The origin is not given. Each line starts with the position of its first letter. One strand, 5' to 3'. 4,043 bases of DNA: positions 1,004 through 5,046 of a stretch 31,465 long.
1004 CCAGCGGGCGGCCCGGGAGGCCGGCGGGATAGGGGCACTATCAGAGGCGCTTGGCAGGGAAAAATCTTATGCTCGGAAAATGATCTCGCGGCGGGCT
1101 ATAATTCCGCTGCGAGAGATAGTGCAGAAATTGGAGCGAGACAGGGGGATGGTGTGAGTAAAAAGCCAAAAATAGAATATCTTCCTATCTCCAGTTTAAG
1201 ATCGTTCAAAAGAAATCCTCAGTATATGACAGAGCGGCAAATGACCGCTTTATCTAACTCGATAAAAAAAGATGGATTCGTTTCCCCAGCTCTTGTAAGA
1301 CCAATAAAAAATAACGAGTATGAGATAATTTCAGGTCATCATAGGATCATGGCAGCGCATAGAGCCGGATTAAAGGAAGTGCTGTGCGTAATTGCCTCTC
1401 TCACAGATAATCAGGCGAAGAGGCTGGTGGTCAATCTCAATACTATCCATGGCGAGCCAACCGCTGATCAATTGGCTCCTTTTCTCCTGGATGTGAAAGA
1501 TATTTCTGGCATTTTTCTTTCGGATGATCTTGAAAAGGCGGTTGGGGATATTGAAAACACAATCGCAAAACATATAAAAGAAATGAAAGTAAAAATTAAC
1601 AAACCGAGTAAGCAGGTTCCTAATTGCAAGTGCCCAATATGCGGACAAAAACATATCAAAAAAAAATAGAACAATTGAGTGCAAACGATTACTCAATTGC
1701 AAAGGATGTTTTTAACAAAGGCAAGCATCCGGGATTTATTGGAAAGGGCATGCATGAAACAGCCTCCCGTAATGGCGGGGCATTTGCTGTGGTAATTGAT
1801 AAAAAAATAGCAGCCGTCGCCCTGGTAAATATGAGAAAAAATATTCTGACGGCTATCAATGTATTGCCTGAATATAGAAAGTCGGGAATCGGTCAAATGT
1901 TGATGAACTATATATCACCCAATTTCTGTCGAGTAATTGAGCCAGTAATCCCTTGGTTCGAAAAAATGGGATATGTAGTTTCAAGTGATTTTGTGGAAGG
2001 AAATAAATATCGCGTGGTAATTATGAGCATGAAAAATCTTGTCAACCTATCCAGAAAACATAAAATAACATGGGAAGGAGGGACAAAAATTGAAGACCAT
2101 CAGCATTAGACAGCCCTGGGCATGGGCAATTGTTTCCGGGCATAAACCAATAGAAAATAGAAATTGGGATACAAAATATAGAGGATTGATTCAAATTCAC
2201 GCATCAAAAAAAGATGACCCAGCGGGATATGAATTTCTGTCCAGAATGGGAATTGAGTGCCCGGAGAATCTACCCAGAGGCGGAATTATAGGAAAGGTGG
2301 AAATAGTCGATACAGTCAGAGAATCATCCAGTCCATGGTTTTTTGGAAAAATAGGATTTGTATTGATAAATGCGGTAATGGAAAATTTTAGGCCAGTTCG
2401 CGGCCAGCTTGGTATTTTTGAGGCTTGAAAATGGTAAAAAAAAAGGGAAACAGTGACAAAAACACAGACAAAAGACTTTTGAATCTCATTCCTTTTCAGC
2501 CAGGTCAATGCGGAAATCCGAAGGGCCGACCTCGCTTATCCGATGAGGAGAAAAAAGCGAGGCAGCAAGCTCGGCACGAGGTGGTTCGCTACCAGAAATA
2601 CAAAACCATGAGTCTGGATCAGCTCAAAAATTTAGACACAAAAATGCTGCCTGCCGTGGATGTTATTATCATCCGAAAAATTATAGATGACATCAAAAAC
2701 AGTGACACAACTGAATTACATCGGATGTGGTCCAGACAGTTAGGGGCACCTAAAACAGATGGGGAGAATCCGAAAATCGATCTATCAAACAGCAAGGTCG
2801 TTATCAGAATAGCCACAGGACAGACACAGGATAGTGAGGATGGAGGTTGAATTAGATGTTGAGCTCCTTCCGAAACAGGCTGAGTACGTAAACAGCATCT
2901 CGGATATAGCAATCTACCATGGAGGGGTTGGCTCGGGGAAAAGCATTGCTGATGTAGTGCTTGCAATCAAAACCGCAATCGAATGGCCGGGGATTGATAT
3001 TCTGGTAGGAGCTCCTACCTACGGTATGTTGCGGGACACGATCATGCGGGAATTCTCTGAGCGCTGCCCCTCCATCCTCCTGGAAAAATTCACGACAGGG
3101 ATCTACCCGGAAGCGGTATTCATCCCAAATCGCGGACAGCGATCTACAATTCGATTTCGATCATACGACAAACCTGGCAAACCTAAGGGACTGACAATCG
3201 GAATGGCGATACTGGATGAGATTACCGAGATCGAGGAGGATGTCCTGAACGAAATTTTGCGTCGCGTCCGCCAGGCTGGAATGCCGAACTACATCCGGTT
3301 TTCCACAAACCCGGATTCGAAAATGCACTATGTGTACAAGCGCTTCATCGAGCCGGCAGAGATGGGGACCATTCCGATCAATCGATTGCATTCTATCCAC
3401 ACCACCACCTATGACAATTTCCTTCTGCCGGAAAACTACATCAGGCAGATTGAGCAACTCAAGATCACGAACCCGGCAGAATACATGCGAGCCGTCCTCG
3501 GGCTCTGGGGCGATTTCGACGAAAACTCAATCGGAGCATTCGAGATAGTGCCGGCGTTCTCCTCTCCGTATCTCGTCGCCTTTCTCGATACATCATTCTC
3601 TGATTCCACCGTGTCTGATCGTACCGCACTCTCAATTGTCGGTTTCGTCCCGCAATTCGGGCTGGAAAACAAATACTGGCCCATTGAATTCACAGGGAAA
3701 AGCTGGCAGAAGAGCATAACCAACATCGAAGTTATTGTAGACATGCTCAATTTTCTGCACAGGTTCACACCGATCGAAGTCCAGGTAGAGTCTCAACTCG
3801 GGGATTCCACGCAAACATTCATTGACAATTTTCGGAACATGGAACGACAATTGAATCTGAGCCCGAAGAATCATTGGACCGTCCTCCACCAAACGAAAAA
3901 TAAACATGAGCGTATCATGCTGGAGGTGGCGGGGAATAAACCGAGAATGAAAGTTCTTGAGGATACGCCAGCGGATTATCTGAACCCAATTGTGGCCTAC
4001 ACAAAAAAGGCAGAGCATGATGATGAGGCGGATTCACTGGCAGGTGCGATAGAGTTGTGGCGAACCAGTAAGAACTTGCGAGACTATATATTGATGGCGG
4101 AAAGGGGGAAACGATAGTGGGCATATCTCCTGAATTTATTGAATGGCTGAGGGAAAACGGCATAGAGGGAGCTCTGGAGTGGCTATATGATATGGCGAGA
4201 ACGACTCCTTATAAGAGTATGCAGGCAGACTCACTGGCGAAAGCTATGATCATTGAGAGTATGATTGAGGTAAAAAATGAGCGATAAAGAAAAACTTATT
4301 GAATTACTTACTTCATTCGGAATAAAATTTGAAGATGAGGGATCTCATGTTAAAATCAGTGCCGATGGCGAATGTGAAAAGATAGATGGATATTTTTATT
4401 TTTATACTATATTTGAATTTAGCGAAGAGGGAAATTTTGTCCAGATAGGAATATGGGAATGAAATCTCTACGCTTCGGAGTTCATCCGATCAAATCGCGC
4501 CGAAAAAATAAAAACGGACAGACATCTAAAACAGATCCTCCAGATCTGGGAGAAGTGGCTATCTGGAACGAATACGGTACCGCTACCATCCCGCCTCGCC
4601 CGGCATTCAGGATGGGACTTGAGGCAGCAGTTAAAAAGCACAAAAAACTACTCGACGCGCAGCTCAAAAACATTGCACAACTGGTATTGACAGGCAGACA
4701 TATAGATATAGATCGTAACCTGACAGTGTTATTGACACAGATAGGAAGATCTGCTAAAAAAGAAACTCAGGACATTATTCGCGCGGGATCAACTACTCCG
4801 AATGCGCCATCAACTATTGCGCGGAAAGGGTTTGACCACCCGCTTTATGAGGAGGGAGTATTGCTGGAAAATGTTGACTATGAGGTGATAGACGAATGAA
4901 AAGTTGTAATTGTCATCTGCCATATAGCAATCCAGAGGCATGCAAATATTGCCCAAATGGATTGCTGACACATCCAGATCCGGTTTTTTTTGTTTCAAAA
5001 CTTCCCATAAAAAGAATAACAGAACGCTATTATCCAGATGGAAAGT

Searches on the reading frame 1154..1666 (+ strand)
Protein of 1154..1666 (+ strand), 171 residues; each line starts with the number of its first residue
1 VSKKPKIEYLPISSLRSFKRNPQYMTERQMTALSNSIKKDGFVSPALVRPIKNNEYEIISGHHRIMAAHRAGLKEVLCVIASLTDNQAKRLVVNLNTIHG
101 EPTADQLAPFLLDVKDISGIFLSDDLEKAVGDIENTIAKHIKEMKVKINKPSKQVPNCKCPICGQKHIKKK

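Call 3: search_protein_families(library=pfam, proteins=[window:1154-1666:+], max_evalue=1)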
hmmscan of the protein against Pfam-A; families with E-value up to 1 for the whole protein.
window:1154-1666:+ (171 aa): 1 family
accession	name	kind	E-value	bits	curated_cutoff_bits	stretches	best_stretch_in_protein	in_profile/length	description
PF02195.25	ParB_N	-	2.8e-15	56.6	26.3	1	6-90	2-87/95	ParB N-terminal domain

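Call 4: search_protein_families(library=phrogs, proteins=[window:1154-1666:+], max_evalue=0.01)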
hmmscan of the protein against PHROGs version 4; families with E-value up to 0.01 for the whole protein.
window:1154-1666:+ (171 aa): 22 families
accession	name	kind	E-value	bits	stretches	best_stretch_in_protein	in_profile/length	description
phrog_620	-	DNA, RNA and nucleotide metabolism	9.5e-26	92.2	1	1-167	3-175/217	ParB-like partition protein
phrog_498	-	other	1.5e-23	84.2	1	3-137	31-171/633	DNA methyltransferase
phrog_4715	-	DNA, RNA and nucleotide metabolism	1.7e-20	74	1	2-96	142-237/630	ParB-like partition protein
phrog_7405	-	unknown function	8.5e-19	69.2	1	2-116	19-135/250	-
phrog_723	-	DNA, RNA and nucleotide metabolism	5.8e-18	66.5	1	4-117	10-127/223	ParB-like partition protein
phrog_8071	-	DNA, RNA and nucleotide metabolism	3.3e-17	63.8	1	1-138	1-139/389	ParB-like partition protein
phrog_26387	-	DNA, RNA and nucleotide metabolism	1.3e-16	61.8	1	3-82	6-86/252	ParB-like partition nuclease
phrog_940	-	DNA, RNA and nucleotide metabolism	3.8e-14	53.7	1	6-107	5-105/388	nuclease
phrog_3264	-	DNA, RNA and nucleotide metabolism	8.4e-14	52.9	1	8-119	50-161/337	ParB-like partition protein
phrog_2159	-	DNA, RNA and nucleotide metabolism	2.3e-13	51.2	1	6-70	60-124/365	ParB-like partition protein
phrog_15396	-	DNA, RNA and nucleotide metabolism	2.5e-12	48.2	1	6-99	3-93/258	ParB-like partition nuclease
phrog_6218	-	DNA, RNA and nucleotide metabolism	5.4e-12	46.6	1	15-95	13-93/506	ParB-like partition protein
phrog_3951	-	unknown function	1.5e-11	45.4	1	3-89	14-104/301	-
phrog_5475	-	unknown function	1.3e-09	38.4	1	10-105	6-94/458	-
phrog_9353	-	unknown function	2.7e-09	38.2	1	13-114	17-122/245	-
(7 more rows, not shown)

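Call 81: search_solved_structures(query=window:1154-1666:+, max_evalue=0.01, show_alignments=2)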
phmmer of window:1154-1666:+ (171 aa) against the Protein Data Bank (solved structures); distinct sequences matched with E-value up to 0.01: 10.
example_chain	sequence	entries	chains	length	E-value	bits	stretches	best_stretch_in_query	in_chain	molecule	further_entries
1vz0_A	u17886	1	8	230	4.8e-12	49.5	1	9-98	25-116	Chromosome-partitioning protein Spo0J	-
7bnk_A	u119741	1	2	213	4.1e-10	43.3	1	8-95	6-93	ParB family protein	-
7bnr_A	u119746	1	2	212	8.4e-10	42.3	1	9-95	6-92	ParB family protein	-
7o0n_A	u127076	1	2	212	8.6e-10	42.2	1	9-95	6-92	ParB family protein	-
7nfu_A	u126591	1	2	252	5.3e-09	39.7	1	4-144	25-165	Nucleoid occlusion protein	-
7ng0_A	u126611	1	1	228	1e-08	38.8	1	6-144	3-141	Nucleoid occlusion protein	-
6t1f_A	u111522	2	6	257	2.4e-08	37.6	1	21-88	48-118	Chromosome-partitioning protein ParB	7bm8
6sdk_A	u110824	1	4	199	7.3e-05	26.2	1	7-142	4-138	Stage 0 sporulation protein J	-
4umk_A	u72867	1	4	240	0.0019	21.6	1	24-93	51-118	PROBABLE CHROMOSOME-PARTITIONING PROTEIN PARB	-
7ol9_A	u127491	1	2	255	0.0029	21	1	4-144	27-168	Nucleoid occlusion protein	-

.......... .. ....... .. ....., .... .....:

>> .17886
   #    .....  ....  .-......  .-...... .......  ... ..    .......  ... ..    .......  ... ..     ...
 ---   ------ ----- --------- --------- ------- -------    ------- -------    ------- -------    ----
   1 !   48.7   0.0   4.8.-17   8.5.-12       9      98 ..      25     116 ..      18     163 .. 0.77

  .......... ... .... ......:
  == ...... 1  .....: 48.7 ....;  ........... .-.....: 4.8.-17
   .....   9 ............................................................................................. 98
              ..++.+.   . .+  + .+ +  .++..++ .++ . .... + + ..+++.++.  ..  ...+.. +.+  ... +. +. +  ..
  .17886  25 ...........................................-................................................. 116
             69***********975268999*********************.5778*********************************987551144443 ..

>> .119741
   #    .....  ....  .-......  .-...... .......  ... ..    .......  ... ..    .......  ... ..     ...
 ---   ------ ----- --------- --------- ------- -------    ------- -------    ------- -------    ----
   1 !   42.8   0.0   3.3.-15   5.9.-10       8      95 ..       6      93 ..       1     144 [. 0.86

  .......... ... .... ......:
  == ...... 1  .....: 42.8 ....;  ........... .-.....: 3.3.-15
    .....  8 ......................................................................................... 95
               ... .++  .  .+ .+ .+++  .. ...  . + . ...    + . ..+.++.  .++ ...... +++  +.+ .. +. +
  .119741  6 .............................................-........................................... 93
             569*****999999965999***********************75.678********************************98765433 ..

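Call 82: search_dna_similar(query=window:1154-1666:+, collection=phages, mode=protein, max_evalue=0.00001, max_rows=15)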
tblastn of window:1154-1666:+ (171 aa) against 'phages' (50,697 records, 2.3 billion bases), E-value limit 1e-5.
Records with a match: 168; places in all: 173; records where one place covers at least 80% of the query: 17.
Best place of each record, by identity: <60% 168.
By first word of the organism name: Bacteriophage 24; Streptococcus 17; Escherichia 11; Lactococcus 10; Mycobacterium 10; Vibrio 9; phage 8; Pseudomonas 7; Arthrobacter 7; Rhizobium 5; and 28 more.
By host as written in the record: - 37; Escherichia coli 11; Lactococcus lactis 8; Arthrobacter sp. ATCC 21022 7; Mycobacterium smegmatis mc2 155 5; Ruminococcus sp. 5; Rhodobacter capsulatus YW1 4; Stenotrophomonas maltophilia 4; and 62 more.
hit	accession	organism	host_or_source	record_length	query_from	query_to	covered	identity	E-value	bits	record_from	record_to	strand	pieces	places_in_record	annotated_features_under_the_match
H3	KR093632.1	Moraxella phage Mcat8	Moraxella catarrhalis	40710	6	164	93%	30.4%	5e-9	60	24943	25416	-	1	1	hypothetical protein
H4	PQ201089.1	Gordonia phage Sting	Gordonia rubripertincta NRRL B-16540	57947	4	152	87%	28.8%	4e-6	51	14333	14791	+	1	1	29: ParB-like nuclease domain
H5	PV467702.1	Gordonia phage Jollymon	Gordonia rubripertincta NRRL B-16540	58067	4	152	87%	28.8%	5e-6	51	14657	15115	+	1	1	30: ParB-like nuclease domain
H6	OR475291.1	Gordonia phage Soos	Gordonia rubripertincta NRRL B-16540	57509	4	152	87%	28.8%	5e-6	51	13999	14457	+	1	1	27: ParB-like nuclease domain protein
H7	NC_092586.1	Caudoviricetes sp. vir215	Methanomassiliicoccales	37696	3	139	80%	31.3%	6e-11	66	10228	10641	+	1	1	hypothetical protein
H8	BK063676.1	Caudoviricetes sp. vir215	Methanomassiliicoccales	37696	3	139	80%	31.3%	6e-11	66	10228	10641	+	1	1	hypothetical protein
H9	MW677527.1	Rhodobacter phage RcTiptonus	Rhodobacter capsulatus YW1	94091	5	119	67%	37.0%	2e-13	72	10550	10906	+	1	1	23: ParB-like nuclease domain protein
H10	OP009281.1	Rhodobacter phage RcMenchie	Rhodobacter capsulatus YW1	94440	5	119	67%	37.0%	2e-13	72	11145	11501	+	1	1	ParB-like nuclease domain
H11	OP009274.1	Rhodobacter phage RcKickapoo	Rhodobacter capsulatus YW1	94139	5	119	67%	37.0%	2e-13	72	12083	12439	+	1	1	ParB-like nuclease domain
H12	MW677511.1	Rhodobacter phage RcDurkin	Rhodobacter capsulatus YW1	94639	5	119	67%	37.0%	2e-13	72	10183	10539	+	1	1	23: ParB-like nuclease domain protein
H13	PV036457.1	phage IMGVR 15682261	human feces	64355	1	137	80%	30.8%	2e-9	61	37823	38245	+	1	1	ParB-like partition nuclease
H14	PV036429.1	phage NatCom_19828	human feces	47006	10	156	86%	28.7%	8e-8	56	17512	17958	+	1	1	DNA methyltransferase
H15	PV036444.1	Clostridium phage NatCom_42228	Clostridium sp. 003024715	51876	10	154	85%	29.0%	7e-8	57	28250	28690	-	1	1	DNA methyltransferase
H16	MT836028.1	Bacteriophage sp.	human fecal samples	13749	2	142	82%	29.7%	1e-10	65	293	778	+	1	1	record has no annotation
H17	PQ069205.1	Bacillus phage S4-3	Bacillus sp. S4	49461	1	117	68%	35.0%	4e-10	63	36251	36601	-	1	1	record has no annotation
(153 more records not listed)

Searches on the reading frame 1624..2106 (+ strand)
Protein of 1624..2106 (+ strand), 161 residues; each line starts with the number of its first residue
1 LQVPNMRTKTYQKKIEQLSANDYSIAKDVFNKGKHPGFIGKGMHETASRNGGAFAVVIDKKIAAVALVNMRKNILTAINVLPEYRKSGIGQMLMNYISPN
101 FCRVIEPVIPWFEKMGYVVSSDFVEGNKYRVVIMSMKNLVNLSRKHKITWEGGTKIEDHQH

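Call 3: search_protein_families(library=pfam, proteins=[window:1624-2106:+], max_evalue=1)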
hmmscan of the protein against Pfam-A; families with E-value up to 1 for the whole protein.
window:1624-2106:+ (161 aa): 5 families
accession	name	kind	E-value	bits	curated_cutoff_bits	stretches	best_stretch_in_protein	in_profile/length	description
PF13508.13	Acetyltransf_7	-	1.9e-06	28.6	27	1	54-118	5-83/84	Acetyltransferase (GNAT) domain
PF13673.13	Acetyltransf_10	-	2.9e-05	24.5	23.6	1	52-136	30-126/128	Acetyltransferase (GNAT) domain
PF00583.31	Acetyltransf_1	-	7.8e-05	23.4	20.7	1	49-97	31-84/116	Acetyltransferase (GNAT) family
PF13880.12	Acetyltransf_13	-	0.088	13.1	22.8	1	77-103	9-35/69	ESCO1/2 acetyl-transferase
PF01853.24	MOZ_SAS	-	0.1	12.7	32.2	1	70-95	75-100/180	MOZ/SAS family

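Call 4: search_protein_families(library=phrogs, proteins=[window:1624-2106:+], max_evalue=0.01)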
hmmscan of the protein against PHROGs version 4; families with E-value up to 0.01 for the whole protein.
window:1624-2106:+ (161 aa): 3 families
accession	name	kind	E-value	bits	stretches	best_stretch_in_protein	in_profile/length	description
phrog_21214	-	other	1.6e-05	25.9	1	8-97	13-99/129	acetyltransferase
phrog_1249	-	other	0.0046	17.7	0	47-95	55-112/180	acetyltransferase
phrog_8663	-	unknown function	0.0072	16.4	0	59-96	203-243/314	-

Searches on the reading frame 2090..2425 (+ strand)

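Call 3: search_protein_families(library=pfam, proteins=[window:2090-2425:+], max_evalue=1)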
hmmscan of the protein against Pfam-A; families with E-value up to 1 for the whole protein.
window:2090-2425:+ (112 aa): 1 family
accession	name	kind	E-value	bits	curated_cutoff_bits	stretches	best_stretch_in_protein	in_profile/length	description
PF04266.20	ASCH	-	3.6e-07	31.3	21.2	1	4-74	1-52/103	ASCH domain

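Call 4: search_protein_families(library=phrogs, proteins=[window:2090-2425:+], max_evalue=0.01)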
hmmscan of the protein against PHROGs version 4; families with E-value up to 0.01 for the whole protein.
window:2090-2425:+ (112 aa): 1 family
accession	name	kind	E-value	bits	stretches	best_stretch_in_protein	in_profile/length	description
phrog_3193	-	unknown function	1.3e-43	150.5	1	1-111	85-205/269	-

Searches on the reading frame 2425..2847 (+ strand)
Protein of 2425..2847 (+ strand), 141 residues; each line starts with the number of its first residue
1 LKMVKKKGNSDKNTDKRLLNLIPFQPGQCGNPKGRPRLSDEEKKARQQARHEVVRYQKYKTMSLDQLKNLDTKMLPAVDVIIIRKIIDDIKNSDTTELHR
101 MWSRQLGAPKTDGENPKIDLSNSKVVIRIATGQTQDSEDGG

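Call 3: search_protein_families(library=pfam, proteins=[window:2425-2847:+], max_evalue=1)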
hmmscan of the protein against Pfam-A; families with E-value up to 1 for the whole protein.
window:2425-2847:+ (141 aa): 1 family
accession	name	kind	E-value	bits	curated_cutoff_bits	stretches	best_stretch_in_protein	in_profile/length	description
PF18932.5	DUF5681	-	2.2e-07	31.8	27.5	1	24-102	5-69/77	Family of unknown function (DUF5681)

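Call 4: search_protein_families(library=phrogs, proteins=[window:2425-2847:+], max_evalue=0.01)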
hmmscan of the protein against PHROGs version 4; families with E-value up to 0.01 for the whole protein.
window:2425-2847:+ (141 aa): 0 families

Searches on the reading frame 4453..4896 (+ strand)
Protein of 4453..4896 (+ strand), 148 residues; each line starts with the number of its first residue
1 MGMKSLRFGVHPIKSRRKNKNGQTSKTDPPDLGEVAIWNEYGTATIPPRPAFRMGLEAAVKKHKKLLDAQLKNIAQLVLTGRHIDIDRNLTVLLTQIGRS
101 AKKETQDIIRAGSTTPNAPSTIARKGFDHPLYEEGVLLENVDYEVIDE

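Call 3: search_protein_families(library=pfam, proteins=[window:4453-4896:+], max_evalue=1)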
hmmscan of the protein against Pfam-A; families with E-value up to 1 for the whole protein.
window:4453-4896:+ (148 aa): 0 families

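Call 4: search_protein_families(library=phrogs, proteins=[window:4453-4896:+], max_evalue=0.01)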
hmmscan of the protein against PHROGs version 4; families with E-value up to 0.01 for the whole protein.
window:4453-4896:+ (148 aa): 2 families
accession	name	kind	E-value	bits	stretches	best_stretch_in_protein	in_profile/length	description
phrog_222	-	connector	3e-28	100.3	1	24-147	146-263/276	tail completion or Neck1 protein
phrog_31120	-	unknown function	0.0017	19.7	1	88-145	30-86/90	-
